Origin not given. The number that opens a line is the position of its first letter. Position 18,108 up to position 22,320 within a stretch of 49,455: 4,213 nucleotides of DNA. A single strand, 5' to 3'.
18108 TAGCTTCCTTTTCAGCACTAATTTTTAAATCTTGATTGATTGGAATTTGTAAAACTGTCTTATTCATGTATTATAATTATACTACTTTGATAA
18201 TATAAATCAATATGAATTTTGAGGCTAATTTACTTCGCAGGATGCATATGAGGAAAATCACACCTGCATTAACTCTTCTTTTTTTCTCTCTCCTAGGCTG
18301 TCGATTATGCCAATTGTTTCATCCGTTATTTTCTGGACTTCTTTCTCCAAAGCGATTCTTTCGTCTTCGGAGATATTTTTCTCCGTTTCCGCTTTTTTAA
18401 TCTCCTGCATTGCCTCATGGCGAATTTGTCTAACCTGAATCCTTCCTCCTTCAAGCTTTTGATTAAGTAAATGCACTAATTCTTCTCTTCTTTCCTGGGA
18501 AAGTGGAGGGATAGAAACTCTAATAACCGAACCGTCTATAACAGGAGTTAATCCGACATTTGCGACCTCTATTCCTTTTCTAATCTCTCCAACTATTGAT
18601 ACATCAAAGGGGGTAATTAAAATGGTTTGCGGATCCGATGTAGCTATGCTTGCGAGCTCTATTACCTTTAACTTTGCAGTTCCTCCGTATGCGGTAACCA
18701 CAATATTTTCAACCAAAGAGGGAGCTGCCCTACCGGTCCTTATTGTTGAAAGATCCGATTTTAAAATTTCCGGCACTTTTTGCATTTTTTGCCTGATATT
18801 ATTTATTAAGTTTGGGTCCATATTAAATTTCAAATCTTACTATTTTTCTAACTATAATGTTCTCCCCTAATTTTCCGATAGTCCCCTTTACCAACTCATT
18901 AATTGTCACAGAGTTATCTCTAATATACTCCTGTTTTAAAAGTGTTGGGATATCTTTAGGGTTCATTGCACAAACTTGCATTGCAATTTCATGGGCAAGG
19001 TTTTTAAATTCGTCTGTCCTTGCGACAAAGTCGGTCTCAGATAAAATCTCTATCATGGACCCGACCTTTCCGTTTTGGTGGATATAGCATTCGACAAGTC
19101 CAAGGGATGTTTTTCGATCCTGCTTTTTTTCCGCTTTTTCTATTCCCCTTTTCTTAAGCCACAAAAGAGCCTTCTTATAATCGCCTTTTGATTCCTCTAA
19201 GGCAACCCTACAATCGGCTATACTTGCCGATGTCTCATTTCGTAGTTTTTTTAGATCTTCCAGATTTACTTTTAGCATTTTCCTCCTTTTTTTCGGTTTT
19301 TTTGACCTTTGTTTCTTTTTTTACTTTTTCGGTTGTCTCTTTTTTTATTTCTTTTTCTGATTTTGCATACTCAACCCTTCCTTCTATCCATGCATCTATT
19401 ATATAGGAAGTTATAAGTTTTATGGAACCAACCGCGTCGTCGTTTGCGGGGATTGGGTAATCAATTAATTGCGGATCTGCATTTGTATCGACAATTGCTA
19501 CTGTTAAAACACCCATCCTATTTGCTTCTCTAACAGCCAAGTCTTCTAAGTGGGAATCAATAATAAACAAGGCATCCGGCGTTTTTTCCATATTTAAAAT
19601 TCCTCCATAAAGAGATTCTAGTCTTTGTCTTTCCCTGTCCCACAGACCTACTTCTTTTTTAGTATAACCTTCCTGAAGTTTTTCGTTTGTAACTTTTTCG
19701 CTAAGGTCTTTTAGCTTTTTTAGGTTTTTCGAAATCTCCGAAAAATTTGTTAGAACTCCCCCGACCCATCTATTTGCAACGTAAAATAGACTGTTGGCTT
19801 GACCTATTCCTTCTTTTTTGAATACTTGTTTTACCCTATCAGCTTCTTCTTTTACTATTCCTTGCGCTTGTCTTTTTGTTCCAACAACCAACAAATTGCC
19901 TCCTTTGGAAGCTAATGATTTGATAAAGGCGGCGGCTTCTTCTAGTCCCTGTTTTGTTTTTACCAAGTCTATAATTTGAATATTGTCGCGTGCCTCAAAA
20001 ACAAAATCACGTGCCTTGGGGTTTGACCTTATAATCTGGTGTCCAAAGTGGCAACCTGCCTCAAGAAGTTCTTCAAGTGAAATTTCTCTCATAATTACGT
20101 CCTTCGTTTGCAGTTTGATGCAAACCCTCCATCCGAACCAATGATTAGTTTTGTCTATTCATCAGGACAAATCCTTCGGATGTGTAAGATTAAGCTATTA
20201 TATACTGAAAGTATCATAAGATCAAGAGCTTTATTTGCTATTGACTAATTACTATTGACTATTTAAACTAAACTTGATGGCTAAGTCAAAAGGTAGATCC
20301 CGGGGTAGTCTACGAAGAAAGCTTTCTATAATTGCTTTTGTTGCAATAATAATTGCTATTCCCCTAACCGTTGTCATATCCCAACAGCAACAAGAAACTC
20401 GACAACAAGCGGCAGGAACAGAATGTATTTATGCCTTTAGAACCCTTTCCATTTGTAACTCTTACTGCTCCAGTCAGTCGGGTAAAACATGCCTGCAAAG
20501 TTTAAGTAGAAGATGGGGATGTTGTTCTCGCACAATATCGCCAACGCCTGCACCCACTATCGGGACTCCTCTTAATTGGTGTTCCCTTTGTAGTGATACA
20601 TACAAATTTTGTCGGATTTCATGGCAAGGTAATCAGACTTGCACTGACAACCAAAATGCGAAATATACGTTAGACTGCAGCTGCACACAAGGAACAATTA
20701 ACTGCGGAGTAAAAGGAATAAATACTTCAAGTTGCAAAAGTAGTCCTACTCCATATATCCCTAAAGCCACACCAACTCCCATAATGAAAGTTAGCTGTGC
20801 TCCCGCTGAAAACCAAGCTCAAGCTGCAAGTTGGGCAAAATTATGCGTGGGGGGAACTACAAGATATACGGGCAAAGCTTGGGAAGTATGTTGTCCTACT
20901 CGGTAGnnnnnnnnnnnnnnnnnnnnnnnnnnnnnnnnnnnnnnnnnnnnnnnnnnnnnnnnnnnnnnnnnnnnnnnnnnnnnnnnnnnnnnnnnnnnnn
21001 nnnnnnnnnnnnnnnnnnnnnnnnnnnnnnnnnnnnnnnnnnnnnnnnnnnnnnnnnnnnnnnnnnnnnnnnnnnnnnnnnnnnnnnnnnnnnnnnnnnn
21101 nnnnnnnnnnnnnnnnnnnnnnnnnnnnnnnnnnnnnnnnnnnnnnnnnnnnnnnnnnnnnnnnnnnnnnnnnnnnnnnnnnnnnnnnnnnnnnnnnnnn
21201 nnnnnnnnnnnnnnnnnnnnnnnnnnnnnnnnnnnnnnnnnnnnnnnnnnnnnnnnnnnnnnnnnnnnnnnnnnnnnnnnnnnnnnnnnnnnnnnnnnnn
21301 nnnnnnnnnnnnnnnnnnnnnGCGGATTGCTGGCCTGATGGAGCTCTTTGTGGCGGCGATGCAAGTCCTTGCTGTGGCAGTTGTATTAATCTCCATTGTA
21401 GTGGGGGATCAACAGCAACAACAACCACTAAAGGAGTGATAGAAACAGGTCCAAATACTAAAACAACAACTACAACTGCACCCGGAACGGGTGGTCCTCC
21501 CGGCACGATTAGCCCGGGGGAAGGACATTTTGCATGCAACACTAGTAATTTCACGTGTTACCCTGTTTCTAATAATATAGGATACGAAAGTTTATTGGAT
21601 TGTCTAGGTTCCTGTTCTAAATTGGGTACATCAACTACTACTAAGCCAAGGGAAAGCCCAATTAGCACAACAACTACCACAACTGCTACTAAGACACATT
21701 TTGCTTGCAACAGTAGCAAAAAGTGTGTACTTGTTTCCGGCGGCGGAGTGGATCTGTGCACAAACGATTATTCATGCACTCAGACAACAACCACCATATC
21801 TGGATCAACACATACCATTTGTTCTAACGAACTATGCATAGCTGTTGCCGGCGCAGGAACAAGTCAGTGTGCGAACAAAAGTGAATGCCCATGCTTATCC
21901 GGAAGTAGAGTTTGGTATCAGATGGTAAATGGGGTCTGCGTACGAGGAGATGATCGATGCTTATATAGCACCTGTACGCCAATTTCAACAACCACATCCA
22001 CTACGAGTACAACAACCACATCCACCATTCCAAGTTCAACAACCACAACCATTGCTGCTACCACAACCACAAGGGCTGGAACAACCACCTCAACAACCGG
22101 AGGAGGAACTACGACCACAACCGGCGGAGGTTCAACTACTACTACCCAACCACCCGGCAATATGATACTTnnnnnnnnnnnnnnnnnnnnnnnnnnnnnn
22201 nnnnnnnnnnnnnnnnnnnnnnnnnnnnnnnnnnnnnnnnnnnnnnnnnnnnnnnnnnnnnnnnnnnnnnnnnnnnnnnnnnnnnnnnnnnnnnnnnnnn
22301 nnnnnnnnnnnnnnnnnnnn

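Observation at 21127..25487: Compact cohesin-dockerin locus without any glycoside hydrolase: two dockerin-tailed modular proteins followed by a membrane-anchored cohesin-like protein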

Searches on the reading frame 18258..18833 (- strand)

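Call 72: search_protein_families(library=pfam, proteins=[window:18258-18833:-], max_evalue=0.001)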
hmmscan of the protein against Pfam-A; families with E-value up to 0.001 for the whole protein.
window:18258-18833:- (191 aa): 1 family
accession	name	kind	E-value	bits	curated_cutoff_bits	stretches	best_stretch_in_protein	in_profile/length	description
PF01765.24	RRF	-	2e-50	171.3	29.7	1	24-189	1-164/164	Ribosome recycling factor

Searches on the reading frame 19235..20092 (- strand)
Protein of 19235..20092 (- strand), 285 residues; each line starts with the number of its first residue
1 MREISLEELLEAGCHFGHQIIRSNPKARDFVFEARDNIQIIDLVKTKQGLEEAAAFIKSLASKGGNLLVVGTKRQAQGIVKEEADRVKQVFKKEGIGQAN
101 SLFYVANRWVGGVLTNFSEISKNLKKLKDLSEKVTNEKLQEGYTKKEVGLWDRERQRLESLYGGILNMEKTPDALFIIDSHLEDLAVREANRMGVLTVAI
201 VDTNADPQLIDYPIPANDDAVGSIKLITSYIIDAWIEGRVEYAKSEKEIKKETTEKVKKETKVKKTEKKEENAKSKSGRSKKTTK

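Call 61: list_cluster_members(proteins=[window:19235-20092:-, window:24876-25487:+, window:21127-22728:+, window:22788-24836:+])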
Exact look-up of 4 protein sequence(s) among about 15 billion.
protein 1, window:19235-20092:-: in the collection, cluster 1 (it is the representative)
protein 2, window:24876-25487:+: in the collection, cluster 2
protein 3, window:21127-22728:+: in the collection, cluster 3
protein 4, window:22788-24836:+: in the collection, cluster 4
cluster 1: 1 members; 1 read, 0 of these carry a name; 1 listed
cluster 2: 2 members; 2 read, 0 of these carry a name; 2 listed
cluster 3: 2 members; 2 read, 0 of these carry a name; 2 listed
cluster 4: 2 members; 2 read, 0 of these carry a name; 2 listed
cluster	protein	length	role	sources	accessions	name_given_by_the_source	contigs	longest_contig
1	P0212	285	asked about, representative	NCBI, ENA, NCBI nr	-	-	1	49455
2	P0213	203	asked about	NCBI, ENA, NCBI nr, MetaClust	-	-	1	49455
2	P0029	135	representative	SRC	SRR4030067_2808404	-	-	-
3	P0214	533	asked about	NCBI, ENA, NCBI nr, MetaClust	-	-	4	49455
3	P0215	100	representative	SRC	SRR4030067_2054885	-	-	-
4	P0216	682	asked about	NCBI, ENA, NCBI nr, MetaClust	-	-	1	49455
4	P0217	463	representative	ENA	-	-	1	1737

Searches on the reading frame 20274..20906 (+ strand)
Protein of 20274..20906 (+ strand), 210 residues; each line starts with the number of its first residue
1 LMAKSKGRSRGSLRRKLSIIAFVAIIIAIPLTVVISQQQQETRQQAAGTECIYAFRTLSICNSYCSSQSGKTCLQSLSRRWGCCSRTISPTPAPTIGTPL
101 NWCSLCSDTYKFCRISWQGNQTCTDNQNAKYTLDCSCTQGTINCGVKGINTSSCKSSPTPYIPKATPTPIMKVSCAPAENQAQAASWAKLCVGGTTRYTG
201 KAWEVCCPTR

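Call 3: search_protein_families(library=pfam, proteins=[window:20274-20906:+], max_evalue=1)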
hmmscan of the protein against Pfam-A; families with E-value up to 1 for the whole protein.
window:20274-20906:+ (210 aa): 0 families

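Call 4: search_protein_families(library=ncbifam, proteins=[window:20274-20906:+], max_evalue=1)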
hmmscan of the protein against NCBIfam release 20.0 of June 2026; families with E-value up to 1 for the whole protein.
window:20274-20906:+ (210 aa): 1 family
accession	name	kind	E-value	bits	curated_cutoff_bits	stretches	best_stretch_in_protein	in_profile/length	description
NF001953.0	PRK00733.2-1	equivalog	0.15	10.3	783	1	12-62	50-100/697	sodium-translocating pyrophosphatase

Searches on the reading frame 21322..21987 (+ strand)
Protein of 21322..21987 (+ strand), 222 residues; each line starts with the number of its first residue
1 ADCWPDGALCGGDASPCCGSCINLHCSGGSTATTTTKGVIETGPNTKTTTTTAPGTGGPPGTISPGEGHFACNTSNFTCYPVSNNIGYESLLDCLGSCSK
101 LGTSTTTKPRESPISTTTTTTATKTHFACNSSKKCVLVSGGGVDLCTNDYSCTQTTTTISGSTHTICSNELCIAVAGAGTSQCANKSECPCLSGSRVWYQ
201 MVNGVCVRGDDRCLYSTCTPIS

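Call 47: search_protein_families(library=pfam, proteins=[window:21322-21987:+], max_evalue=10)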
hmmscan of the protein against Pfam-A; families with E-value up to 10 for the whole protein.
seq(222 aa): 0 families

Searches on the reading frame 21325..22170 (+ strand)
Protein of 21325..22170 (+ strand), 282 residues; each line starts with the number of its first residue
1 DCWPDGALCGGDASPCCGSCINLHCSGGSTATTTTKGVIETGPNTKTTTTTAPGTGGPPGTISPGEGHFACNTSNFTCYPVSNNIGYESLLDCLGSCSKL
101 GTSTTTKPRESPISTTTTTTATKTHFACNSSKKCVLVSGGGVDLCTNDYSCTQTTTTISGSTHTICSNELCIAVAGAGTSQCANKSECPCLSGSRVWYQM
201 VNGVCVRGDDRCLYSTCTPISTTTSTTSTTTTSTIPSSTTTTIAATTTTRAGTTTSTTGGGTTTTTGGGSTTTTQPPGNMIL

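Call 39: search_protein_families(library=pfam, alignment_id=A3, max_evalue=0.001)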
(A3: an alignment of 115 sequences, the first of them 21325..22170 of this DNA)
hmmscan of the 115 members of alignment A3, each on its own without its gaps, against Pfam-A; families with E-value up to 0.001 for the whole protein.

A. member 1, window:21325-22170:+ (282 aa): 0 families

B. families by the number of members that match (of 115 scanned): 49 families (the first 25 are shown)
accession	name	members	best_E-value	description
PF17210.9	SdrD_B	26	1.1e-14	SdrD B-like domain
PF00963.24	Cohesin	22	2.8e-09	Cohesin domain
PF00092.34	VWA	19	2.1e-23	von Willebrand factor type A domain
PF13519.12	VWA_2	19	3.3e-20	von Willebrand factor type A domain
PF13620.12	CarboxypepD_reg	17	2.7e-07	Carboxypeptidase regulatory-like domain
PF17802.7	SpaA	14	9.4e-08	Prealbumin-like fold domain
PF13768.12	VWA_3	14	2.5e-07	von Willebrand factor type A domain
PF02018.23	CBM_4_9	5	1e-30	Carbohydrate binding domain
PF00041.27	fn3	5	1e-09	Fibronectin type III domain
PF01882.25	DUF58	5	2.7e-05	Protein of unknown function DUF58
PF00404.24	Dockerin_1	4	2e-24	Dockerin type I domain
PF07705.17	CARDB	4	8.4e-12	CARDB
PF00082.27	Peptidase_S8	2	2.9e-66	Subtilase family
PF07452.17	CHRD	2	4.6e-26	CHRD domain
PF16656.11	Pur_ac_phosph_N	2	1.5e-17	Purple acid Phosphatase, N-terminal domain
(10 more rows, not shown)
